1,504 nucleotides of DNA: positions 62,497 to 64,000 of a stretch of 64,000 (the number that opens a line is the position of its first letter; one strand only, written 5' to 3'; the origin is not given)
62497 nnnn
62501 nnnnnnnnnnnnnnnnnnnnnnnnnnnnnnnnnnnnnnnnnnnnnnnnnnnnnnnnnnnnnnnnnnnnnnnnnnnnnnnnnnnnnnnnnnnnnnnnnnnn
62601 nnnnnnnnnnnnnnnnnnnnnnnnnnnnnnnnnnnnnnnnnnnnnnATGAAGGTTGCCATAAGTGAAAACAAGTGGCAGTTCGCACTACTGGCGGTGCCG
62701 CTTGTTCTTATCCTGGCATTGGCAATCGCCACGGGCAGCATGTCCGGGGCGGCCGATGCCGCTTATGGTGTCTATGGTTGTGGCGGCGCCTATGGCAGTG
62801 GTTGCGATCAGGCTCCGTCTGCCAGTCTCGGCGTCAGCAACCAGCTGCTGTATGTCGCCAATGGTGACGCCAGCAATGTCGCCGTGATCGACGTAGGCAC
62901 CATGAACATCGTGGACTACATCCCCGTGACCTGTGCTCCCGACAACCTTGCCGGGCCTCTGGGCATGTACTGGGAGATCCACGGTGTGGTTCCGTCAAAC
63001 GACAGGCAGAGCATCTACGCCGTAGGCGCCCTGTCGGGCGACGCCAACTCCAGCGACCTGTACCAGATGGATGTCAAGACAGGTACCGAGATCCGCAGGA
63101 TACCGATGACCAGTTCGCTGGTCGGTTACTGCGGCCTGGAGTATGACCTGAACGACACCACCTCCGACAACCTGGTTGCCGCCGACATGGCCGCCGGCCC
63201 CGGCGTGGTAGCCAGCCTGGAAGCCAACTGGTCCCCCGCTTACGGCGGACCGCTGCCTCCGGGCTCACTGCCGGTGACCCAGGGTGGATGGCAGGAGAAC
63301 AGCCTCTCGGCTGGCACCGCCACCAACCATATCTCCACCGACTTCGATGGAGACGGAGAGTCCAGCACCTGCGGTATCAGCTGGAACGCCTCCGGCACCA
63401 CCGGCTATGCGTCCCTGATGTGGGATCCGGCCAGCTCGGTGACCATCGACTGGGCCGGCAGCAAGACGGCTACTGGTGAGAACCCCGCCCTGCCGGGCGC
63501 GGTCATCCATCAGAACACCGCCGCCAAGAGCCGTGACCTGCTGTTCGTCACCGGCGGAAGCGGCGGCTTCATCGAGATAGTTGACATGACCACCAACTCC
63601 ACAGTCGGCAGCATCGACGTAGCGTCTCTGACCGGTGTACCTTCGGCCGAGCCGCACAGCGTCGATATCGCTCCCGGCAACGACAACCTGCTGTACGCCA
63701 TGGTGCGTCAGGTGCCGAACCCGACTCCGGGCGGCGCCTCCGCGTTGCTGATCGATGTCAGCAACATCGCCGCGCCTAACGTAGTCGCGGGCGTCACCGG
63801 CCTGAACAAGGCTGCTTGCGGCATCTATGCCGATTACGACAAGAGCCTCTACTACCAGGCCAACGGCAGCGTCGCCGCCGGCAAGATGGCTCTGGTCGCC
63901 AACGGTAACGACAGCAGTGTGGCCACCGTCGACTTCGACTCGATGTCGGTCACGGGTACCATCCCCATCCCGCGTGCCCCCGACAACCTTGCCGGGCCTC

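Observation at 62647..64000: Secreted tandem beta-propeller with His or Cys at the same position of six consecutive blades: candidate novel metalloprotein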

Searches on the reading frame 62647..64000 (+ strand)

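Call 5: search_protein_families(library=pfam, proteins=[window:62647-64000:+], max_evalue=1)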
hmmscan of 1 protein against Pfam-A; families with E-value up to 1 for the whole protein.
window:62647-64000:+ (451 aa): 1 family
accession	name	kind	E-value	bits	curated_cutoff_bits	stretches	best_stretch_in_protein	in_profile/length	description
PF23751.1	Beta-prop_WDR11_1st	-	0.014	14.5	26.7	1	406-447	8-49/476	WDR11 first beta-propeller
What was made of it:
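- On SBP56 / methanethiol oxidase: The Pfam scan of the 451-aa product at E <= 1 returned only a chance WDR11 hit (call 5).
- On NHL-repeat six-bladed propellers, including the peptide-amidating lyase: There is no Pfam NHL hit (call 5).
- Closest known: Other hub-metal propellers: thiocyanate dehydrogenase. Different: Pfam gives nothing at E <= 1 apart from a chance WD40-type hit (call 5).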

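Call 6: search_protein_families(library=ncbifam, proteins=[window:62647-64000:+], max_evalue=1)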
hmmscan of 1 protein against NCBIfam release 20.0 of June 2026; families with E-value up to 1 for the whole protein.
window:62647-64000:+ (451 aa): 7 families
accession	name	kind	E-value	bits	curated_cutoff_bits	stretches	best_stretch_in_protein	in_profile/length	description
TIGR03866.1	PQQ_ABC_repeats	subfamily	2.2e-08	33.5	287.3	1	61-102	90-131/310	PQQ-dependent catabolism-associated beta-propeller protein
TIGR02276.1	beta_rpt_yvtn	repeat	1.6e-06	28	27.85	1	64-98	2-36/42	beta-propeller repeat protein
NF038015.2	AztD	exception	0.00028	19.7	400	1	410-450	313-353/356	zinc metallochaperone AztD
NF052340.1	hydrazine_beta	equivalog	0.0025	16.9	560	1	56-99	77-120/372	hydrazine synthase subunit beta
NF052280.1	7_blade_YncE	equivalog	0.025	13.4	400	0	67-102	270-305/338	7-bladed beta-propeller protein YncE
NF052460.1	L-NosZ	equivalog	0.035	12.6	700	0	65-105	185-219/480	clade III lactonase-type nitrous-oxide reductase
NF040538.1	methyl_ArsM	equivalog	0.068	12.3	500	1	360-441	201-282/356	arsinothricin biosynthesis methyltransferase ArsM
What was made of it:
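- On Nitrous-oxide reductase NosZ: L-NosZ NF052460 scores 12.6 bits against 700 (call 6).
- On Zinc metallochaperone AztD (NF038015): 19.7 bits against 400, and only residues 410-450, a generic YVTN repeat (call 6)
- On PQQ-dependent catabolism-associated propeller (TIGR03866) and hydrazine synthase beta (NF052340): Both matches cover one repeat only (call 6).
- Closest known: Nitrous-oxide reductase NosZ. Different: The L-NosZ model scores 12.6 bits against a cut-off of 700 (call 6).
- Closest known: Other hub-metal propellers: thiocyanate dehydrogenase. Different: AztD scores 19.7 bits against 400 (call 6).
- Tried and rejected: Membership in named propeller families: NosZ, AztD, the PQQ-associated propeller, hydrazine synthase and SBP56 all fall far below their cut-offs (calls 5, 6).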

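Call 7: search_solved_structures(query=window:62647-64000:+, max_evalue=1, show_alignments=2)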
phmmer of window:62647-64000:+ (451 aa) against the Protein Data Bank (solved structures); distinct sequences matched with E-value up to 1: 1.
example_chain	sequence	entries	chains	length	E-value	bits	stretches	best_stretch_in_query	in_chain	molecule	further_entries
1l0q_A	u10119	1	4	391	0.003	20.1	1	67-102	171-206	Surface layer protein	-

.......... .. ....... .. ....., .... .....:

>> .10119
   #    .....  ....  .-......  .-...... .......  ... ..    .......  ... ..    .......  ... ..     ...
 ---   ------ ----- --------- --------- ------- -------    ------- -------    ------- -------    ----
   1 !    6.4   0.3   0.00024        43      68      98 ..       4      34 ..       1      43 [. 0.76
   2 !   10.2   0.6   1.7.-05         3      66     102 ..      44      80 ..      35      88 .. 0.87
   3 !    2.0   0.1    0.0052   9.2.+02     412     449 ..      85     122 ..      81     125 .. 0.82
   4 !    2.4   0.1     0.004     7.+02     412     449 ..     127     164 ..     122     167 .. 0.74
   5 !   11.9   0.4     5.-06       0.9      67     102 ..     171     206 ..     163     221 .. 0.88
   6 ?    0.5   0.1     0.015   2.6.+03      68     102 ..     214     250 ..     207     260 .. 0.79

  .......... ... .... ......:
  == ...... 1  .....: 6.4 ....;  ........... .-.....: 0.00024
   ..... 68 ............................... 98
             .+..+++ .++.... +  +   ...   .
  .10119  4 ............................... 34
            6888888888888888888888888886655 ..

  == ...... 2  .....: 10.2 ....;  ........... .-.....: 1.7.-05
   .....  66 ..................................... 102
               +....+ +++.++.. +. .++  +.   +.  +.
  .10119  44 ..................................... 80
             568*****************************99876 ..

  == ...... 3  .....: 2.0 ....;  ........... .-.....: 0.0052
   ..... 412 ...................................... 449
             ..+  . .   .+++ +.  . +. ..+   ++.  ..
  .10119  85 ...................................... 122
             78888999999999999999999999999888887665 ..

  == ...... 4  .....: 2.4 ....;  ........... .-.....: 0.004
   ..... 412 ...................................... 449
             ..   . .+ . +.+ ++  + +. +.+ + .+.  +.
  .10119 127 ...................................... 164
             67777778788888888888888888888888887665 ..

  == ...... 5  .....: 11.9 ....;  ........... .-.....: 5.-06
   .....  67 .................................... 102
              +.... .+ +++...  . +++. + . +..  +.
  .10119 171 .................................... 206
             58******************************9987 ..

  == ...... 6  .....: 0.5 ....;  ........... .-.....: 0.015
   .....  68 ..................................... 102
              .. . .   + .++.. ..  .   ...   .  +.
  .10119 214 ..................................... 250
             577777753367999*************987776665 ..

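Call 8: find_homologous_proteins(query=window:62647-64000:+, max_evalue=0.001)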
Query window:62647-64000:+ (451 aa): 17 proteins with E <= 0.001 among 8000 candidates.
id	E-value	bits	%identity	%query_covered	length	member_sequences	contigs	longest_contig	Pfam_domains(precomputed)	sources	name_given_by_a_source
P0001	4.7e-236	802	88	51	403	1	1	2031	-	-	-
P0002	2.8e-210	717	83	87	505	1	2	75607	-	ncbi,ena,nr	ncbi:hypothetical protein BMS3Abin01_01079 [bacterium BMS3Abin01]|nr:hypothetical protein BMS3Abin01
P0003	6.7e-115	403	45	97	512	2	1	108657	-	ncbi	ncbi:MAG: hypothetical protein ACYC5F_04715, partial [Thermoleophilia bacterium]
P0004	3.6e-85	305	43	92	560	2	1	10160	-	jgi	jgi:YVTN family beta-propeller protein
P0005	3.4e-81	292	42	92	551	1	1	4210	-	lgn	-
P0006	1.1e-77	280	38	98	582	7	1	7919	-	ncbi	ncbi:MAG: hypothetical protein ACYC51_07840, partial [Thermoleophilia bacterium]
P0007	3.4e-77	279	44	86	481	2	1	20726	-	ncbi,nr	ncbi:MAG: hypothetical protein M1455_10765 [Actinobacteria bacterium]|nr:hypothetical protein [Actin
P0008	2.0e-76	276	43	88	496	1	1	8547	-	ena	-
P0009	4.7e-73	265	44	76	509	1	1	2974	PF11617.14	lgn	-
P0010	8.1e-73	264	39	93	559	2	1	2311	-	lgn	-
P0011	1.1e-72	264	40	83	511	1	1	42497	-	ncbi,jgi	ncbi:MAG: hypothetical protein WC828_02485 [Thermoleophilia bacterium]|jgi:YVTN family beta-propelle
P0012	5.0e-72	262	45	79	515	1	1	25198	-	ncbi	-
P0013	1.8e-71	260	38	93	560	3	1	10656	-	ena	-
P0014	3.0e-69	253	40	88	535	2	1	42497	-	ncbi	ncbi:MAG: hypothetical protein WC828_02510 [Thermoleophilia bacterium]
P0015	2.6e-68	249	40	95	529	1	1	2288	-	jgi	jgi:hypothetical protein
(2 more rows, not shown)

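Call 17: find_encoding_contigs(protein=P0002, flank=10000, max_places=4)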
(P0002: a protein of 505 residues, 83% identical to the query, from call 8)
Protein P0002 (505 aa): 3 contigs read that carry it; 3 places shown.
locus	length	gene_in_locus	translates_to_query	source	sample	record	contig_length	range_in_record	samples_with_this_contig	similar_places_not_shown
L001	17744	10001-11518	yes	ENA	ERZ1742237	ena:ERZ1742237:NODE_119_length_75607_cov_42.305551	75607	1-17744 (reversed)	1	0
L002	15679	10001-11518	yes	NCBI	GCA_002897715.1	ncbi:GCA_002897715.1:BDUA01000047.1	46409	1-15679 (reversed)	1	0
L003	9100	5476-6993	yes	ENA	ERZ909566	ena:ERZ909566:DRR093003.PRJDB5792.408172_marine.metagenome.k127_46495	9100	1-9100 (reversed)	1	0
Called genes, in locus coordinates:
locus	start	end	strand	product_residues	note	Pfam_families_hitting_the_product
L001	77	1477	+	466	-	PF04932:Wzy_C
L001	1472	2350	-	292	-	PF01040:UbiA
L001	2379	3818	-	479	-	PF20695:UbiD_N, PF01977:UbiD, PF20696:UbiD_C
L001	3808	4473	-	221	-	-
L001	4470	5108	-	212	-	PF06971:Put_DNA-bind_N, PF02629:CoA_binding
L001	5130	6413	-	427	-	PF00202:Aminotran_3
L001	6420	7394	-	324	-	PF00490:ALAD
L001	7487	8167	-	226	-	-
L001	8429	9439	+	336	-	PF13623:SurA_N_2, PF13624:SurA_N_3, PF13145:Rotamase_2, PF00639:Rotamase, PF13616:Rotamase_3 (weak)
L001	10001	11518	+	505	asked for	-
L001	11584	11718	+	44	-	-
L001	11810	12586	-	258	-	PF00142:Fer4_NifH (weak), PF01656:CbiA, PF02374:ArsA_ATPase, PF10609:ParA (weak), PF13614:AAA_31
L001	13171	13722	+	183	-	-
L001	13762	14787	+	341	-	PF27840:ScmC (weak), PF07475:Hpr_kinase_C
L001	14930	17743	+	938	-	?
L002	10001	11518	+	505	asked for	-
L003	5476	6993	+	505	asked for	-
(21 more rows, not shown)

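Call 19: find_encoding_contigs(protein=P0011, flank=10000, max_places=2)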
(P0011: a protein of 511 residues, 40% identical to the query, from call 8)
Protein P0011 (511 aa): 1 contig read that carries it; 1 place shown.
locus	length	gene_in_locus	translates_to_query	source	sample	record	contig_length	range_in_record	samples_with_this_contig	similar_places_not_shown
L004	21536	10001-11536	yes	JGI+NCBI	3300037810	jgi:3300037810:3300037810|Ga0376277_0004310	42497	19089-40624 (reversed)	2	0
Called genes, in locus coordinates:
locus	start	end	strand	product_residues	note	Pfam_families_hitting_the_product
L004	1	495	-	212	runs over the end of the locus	-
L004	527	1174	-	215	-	PF06971:Put_DNA-bind_N, PF02629:CoA_binding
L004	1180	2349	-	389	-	PF00202:Aminotran_3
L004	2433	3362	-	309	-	PF00490:ALAD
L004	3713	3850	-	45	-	-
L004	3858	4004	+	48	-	-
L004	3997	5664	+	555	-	-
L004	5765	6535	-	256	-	PF00142:Fer4_NifH (weak), PF01656:CbiA, PF02374:ArsA_ATPase, PF10609:ParA (weak), PF13614:AAA_31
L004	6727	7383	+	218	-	-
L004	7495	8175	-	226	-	-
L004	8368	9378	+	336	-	PF13623:SurA_N_2, PF13624:SurA_N_3, PF09312:SurA_N, PF13145:Rotamase_2, PF00639:Rotamase, PF13616:Rotamase_3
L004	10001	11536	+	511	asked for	-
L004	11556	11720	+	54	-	-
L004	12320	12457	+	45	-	-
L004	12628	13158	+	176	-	-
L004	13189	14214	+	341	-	PF27840:ScmC, PF07475:Hpr_kinase_C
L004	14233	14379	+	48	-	-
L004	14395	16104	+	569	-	-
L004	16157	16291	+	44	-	-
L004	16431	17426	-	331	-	PF00990:GGDEF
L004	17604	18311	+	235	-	PF09335:VTT_dom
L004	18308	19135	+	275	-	PF02673:BacA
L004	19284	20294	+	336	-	PF01384:PHO4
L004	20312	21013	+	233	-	PF01865:PhoU_div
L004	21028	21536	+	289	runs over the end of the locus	PF00398:RrnaAD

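Call 22: predict_structure(alignment_id=A1)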
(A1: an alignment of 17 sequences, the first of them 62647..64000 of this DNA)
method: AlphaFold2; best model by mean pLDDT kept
length: 451 residues; sequences in the alignment: 17
mean_pLDDT: 78.7   pTM: 0.76
mean pLDDT of the five models: 78.7, 78.3, 75.5, 74.7, 74.4
residues with pLDDT >= 90: 203; 70-90: 140; 50-70: 40; < 50: 68
segments of 3 or more residues with pLDDT < 50: 30-52, 409-451
pLDDT, mean of each block of 10 residues (from residue 1): 59 76 66 32 38 66 93 93 89 81 66 94 90 79 92 89 95 96 84 74 83 94 94 87 95 91 89 90 82 95 89 91 91 92 95 80 87 92 90 92 69 37 32 29 28 34
secondary structure, 60 per line:
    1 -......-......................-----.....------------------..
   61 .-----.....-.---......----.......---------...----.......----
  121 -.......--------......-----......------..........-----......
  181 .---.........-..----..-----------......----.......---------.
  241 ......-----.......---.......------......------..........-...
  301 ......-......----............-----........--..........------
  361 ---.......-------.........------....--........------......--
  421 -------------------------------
elements in order: H2-7 H9-30 H36-40 E67-71 E77-82 E87-93 E110-116 E122-128 E137-142 E148-153 E160-166 E175-181 H185-193 E214-219 E224-230 E240-246 E252-258 E262-268 E275-280 E287-293 E298-303 E308-313 E318-324 H325-329 E335-342 E345-354 E364-370 E378-386 E393-396 H399-406 H413-418

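Call 24: search_protein_representatives(alignment_id=A1)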
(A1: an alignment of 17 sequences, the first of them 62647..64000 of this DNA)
Query: 17 sequences, 519 profile positions. Proteins with E-value up to 0.001 (for the whole library): 768; up to 1e-10: 354; up to 1e-30: 21. The best 150 are listed.
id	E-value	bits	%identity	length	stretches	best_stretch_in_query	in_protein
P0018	0.0e+00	1352.5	-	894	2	56-518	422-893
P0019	8.9e-268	905.5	-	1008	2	1-409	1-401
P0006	2.7e-238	808.2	-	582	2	6-412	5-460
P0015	1.4e-225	766.3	-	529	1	1-518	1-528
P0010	7.3e-209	711.1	-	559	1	1-516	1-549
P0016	4.7e-202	688.6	-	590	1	1-512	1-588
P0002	7.7e-192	654.9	-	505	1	1-512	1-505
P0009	1.0e-178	611.6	-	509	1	3-477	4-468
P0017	7.0e-165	566.0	-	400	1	111-518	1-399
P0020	5.4e-95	335.4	-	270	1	254-518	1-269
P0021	2.0e-52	194.9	-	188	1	325-511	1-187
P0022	1.4e-50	188.8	-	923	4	217-517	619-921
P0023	1.3e-48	182.3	-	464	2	217-517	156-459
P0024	2.4e-44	168.3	-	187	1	334-518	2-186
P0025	5.9e-40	153.8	-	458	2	185-518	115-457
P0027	6.2e-36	140.5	-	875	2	216-510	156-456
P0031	1.2e-32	129.7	-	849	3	241-505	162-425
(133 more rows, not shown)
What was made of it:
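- The architecture is tandem modules followed by a domain found in more than 350 other proteins of the clade (call 24).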
